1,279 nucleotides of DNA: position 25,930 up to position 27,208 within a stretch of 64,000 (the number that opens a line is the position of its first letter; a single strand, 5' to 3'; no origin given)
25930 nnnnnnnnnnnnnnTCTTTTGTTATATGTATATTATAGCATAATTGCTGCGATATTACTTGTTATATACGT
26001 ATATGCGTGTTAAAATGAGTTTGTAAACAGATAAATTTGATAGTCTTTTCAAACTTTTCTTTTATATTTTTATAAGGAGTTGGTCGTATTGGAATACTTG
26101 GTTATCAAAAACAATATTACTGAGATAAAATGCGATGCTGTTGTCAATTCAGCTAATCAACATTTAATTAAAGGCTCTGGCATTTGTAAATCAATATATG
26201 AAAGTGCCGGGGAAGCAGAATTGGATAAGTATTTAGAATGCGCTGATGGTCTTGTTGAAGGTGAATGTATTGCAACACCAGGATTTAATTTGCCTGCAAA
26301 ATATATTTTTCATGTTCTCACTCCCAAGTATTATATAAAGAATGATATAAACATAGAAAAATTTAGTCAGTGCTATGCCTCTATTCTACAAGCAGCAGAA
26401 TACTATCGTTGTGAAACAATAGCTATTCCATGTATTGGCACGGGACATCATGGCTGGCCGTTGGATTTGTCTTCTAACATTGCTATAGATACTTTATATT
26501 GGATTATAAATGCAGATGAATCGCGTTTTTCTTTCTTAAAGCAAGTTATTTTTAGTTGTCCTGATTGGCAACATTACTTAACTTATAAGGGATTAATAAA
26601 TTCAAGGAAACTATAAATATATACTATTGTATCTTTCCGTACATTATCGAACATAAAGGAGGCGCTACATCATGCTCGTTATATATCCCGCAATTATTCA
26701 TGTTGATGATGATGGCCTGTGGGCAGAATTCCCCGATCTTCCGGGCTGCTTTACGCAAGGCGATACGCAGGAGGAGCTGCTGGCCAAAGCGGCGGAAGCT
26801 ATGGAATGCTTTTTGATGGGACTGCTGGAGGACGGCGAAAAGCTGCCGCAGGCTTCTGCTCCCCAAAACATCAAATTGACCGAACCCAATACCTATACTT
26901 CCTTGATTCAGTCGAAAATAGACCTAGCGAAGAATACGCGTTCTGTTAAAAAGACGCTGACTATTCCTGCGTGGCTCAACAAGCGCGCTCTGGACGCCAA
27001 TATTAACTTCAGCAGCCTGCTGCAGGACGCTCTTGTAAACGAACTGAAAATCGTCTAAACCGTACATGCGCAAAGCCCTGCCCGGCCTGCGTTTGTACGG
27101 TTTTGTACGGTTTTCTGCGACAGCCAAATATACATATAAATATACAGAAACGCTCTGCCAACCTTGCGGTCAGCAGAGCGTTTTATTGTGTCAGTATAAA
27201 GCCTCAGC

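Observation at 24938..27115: Low-GC ADP-ribose-reversal cassette (ARH, macro domain, orphan HicB-like) bracketed by near-identical 50-bp palindromic repeats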

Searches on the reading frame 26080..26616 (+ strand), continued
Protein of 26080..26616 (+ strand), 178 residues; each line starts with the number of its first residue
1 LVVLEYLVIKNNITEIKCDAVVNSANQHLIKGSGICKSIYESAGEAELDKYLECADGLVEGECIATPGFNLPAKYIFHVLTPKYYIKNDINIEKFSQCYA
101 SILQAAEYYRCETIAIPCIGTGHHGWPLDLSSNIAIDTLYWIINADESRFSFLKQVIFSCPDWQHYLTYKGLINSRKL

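Call 47: find_related_loci(query=A1, collection=viral_contigs, flank=5000)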
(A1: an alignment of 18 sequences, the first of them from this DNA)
Query A1 (175 aa) in viral_contigs; peptide patterns used: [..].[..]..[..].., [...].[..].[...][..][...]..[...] (x = any residue, [..] = any of these).
290 stretches matched a pattern; 141 encode a relative of the query (tblastn E <= 1e-3); the best 80 are kept; 80 distinct loci.
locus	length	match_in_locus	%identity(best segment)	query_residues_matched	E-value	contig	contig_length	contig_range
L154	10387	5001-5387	38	5-133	3e-27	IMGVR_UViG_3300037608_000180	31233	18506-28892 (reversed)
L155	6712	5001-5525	33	1-164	4e-27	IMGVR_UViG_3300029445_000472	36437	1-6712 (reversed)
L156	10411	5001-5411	33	1-137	1e-26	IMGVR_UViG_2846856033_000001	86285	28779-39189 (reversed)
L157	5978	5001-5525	33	1-164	1e-26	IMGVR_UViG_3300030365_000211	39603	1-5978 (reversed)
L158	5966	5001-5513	33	5-164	2e-26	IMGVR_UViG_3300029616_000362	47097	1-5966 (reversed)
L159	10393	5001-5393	39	5-136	3e-26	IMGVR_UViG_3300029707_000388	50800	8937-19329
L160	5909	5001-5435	33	1-144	4e-26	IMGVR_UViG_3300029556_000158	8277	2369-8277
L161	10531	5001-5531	31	1-164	5e-26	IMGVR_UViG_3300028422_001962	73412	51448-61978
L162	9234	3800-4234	33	1-144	6e-26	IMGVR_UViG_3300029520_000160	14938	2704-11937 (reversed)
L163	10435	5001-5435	33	1-144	6e-26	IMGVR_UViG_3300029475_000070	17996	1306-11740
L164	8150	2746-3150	38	1-136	2e-25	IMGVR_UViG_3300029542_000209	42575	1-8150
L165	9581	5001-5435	32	1-144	2e-25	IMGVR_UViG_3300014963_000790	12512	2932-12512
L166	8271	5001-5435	32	1-144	2e-25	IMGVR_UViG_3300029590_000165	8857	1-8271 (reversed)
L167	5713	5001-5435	32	1-144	2e-25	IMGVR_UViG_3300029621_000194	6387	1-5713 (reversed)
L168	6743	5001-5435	32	1-144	2e-25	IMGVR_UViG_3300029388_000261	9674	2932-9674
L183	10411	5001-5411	35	1-136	1e-24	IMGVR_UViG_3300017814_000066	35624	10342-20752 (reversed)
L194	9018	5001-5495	33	1-157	3e-23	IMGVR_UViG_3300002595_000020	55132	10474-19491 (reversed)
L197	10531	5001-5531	30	1-164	7e-23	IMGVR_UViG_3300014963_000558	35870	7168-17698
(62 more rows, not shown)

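Call 48: find_related_loci(query=A1, collection=metagenome_contigs, flank=5000)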
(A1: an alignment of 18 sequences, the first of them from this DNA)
Query A1 (175 aa) in metagenome_contigs; peptide patterns used: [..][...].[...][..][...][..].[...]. (x = any residue, [..] = any of these).
599 stretches matched a pattern (row limit reached: there are more); 518 encode a relative of the query (tblastn E <= 1e-3); the best 80 are kept; 80 distinct loci.
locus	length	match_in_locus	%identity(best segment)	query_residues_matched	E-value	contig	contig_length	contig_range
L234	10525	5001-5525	98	1-175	2e-117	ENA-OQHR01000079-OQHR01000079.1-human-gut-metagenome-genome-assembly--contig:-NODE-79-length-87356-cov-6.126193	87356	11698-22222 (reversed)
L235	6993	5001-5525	98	1-175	2e-117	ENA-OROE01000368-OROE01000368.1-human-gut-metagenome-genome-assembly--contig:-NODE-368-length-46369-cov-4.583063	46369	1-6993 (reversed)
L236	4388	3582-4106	98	1-175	4e-118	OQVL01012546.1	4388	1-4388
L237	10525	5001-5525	98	1-175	8e-117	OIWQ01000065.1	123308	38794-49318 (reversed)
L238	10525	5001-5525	98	1-175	8e-117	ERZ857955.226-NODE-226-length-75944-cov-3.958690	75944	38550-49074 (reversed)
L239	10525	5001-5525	97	1-175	2e-116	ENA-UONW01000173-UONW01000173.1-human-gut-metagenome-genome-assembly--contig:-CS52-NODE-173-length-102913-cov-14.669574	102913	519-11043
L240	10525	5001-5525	98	1-175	2e-116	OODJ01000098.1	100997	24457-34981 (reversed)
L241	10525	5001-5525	98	1-175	3e-116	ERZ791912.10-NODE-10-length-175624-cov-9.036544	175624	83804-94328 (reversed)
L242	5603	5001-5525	98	1-175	9e-116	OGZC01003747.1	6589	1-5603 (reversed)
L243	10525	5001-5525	98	1-175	1e-115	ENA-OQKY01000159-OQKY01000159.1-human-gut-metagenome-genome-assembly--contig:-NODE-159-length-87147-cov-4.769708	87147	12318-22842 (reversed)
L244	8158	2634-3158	95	1-175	1e-114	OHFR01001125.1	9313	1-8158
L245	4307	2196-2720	96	1-175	1e-115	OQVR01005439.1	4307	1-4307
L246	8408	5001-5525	95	1-175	1e-114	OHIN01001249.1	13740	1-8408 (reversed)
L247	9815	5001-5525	95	1-175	2e-114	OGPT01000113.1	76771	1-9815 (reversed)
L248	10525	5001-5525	94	1-175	1e-112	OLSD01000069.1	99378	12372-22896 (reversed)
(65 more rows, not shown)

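Call 65: search_protein_families(library=pfam, proteins=[L183:4983-5996:+, L183:6077-6730:+, L183:6730-7590:+, L183:7594-8469:-, L183:8469-9413:-, L183:3163-4428:+, L194:2369-4120:+, L194:4102-4794:+, L194:6067-7308:+, L197:3345-4928:+], max_evalue=0.001)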
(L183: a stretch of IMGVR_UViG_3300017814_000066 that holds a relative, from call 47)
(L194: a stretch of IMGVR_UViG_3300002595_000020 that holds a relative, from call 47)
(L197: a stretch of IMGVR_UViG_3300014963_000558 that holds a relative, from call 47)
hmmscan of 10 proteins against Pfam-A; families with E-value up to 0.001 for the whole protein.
L183:4983-5996:+ (337 aa): 1 family
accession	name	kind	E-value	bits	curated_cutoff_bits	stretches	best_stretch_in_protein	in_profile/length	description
PF01661.27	Macro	-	7.7e-43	145.6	22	1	25-139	1-118/118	Macro domain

L183:6077-6730:+ (217 aa): 1 family
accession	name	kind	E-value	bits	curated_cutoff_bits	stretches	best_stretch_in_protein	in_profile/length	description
PF00092.34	VWA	-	0.00068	20.3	23.8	0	8-166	2-155/174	von Willebrand factor type A domain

L183:6730-7590:+ (286 aa): 1 family
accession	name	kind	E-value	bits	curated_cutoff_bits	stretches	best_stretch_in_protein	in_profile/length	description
PF03747.19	ADP_ribosyl_GH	-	5.1e-32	112.1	26.2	1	1-255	3-281/287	ADP-ribosylglycohydrolase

L183:7594-8469:- (291 aa): 1 family
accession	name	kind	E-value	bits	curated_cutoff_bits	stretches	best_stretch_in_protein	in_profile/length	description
PF20188.4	DUF6551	-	3.7e-29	102.4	26.8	1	26-250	4-234/242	Family of unknown function (DUF6551)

L183:8469-9413:- (314 aa): 0 families

L183:3163-4428:+ (421 aa): 0 families

L194:2369-4120:+ (583 aa): 1 family
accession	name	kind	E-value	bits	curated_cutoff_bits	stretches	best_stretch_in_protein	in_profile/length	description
PF09369.15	MZB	-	2.1e-09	38.4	24.2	1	444-540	1-80/80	MrfA Zn-binding domain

L194:4102-4794:+ (230 aa): 2 families
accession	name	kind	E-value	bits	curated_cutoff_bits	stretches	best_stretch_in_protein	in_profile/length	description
PF13091.12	PLDc_2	-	4.9e-17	62.4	27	1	93-218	4-129/132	PLD-like domain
PF00614.28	PLDc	-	3.6e-05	24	21.9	1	169-190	4-25/28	Phospholipase D Active site motif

L194:6067-7308:+ (413 aa): 1 family
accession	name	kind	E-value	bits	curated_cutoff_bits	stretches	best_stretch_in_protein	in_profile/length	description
PF04250.19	DUF429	-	7.2e-58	196.3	23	1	183-396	1-213/214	Protein of unknown function (DUF429)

L197:3345-4928:+ (527 aa): 2 families
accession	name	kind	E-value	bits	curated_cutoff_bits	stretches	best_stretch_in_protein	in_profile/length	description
PF00589.27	Phage_integrase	-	6.9e-25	88.2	27.1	1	188-365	1-170/172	Phage integrase family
PF14659.12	Phage_int_SAM_3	-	3.4e-12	46.8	22.6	1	72-128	2-57/58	Phage integrase, N-terminal SAM-like domain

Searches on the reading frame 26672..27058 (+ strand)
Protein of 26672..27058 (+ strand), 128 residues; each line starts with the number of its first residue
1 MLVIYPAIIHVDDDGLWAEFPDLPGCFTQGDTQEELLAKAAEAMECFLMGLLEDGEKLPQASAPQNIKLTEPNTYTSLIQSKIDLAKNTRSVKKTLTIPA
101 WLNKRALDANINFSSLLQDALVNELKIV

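Call 8: search_protein_families(library=pfam, proteins=[window:26672-27058:+], max_evalue=0.01)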
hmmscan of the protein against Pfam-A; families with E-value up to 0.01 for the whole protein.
window:26672-27058:+ (128 aa): 2 families
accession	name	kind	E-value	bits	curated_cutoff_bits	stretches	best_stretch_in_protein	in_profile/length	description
PF15919.11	HicB_lk_antitox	-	8.8e-16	58.6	27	1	5-110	1-107/123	HicB_like antitoxin of bacterial toxin-antitoxin system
PF21748.3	UPF0150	-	0.0001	22.6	27.3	1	12-59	17-64/64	UPF0150-like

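Call 21: find_encoding_contigs(protein=window:26672-27058:+, flank=8000, max_places=10)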
Protein window:26672-27058:+ (128 aa): 5 contigs read that carry it; 3 places shown.
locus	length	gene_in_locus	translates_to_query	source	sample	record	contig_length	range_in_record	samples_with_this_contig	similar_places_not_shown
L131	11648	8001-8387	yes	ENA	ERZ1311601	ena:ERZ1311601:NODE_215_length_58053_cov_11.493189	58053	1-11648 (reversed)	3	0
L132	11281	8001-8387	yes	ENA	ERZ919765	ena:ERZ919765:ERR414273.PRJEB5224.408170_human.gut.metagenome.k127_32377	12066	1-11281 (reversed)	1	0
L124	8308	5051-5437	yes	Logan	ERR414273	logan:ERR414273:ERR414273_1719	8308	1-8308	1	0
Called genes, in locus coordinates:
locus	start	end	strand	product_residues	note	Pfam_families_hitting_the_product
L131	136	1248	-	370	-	PF06925:MGDG_synth, PF04101:Glyco_tran_28_C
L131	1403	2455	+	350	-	PF02749:QRPTase_N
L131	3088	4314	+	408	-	PF01926:MMR_HSR1, PF02421:FeoB_N, PF03193:RsgA_GTPase (faint), PF00009:GTP_EFTU, PF00350:Dynamin_N (weak), PF18128:HydF_dimer, PF18133:HydF_tetramer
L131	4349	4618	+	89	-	PF06961:DUF1294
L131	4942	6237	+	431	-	PF13173:AAA_14, PF13635:DUF4143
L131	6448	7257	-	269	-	PF03747:ADP_ribosyl_GH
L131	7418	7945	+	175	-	PF01661:Macro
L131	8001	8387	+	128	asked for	PF15970:HicB-like_2 (weak), PF15919:HicB_lk_antitox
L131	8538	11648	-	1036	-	?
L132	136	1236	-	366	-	PF06925:MGDG_synth, PF04101:Glyco_tran_28_C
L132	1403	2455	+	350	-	PF02749:QRPTase_N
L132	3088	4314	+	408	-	PF01926:MMR_HSR1, PF02421:FeoB_N, PF03193:RsgA_GTPase (faint), PF00009:GTP_EFTU, PF00350:Dynamin_N (weak), PF18128:HydF_dimer, PF18133:HydF_tetramer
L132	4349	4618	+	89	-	PF06961:DUF1294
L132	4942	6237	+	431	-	PF13173:AAA_14, PF13635:DUF4143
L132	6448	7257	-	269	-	PF03747:ADP_ribosyl_GH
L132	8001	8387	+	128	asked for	PF15970:HicB-like_2 (weak), PF15919:HicB_lk_antitox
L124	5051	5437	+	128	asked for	PF15970:HicB-like_2 (weak), PF15919:HicB_lk_antitox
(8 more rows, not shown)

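Call 37: search_protein_families(library=padloc, proteins=[window:26672-27058:+], max_evalue=0.01)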
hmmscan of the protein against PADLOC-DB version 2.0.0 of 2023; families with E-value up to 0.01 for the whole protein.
window:26672-27058:+ (128 aa): 0 families

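Call 38: search_protein_families(library=ncbifam, proteins=[window:26672-27058:+], max_evalue=0.01)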
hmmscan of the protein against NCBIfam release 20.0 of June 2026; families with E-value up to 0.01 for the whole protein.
window:26672-27058:+ (128 aa): 0 families
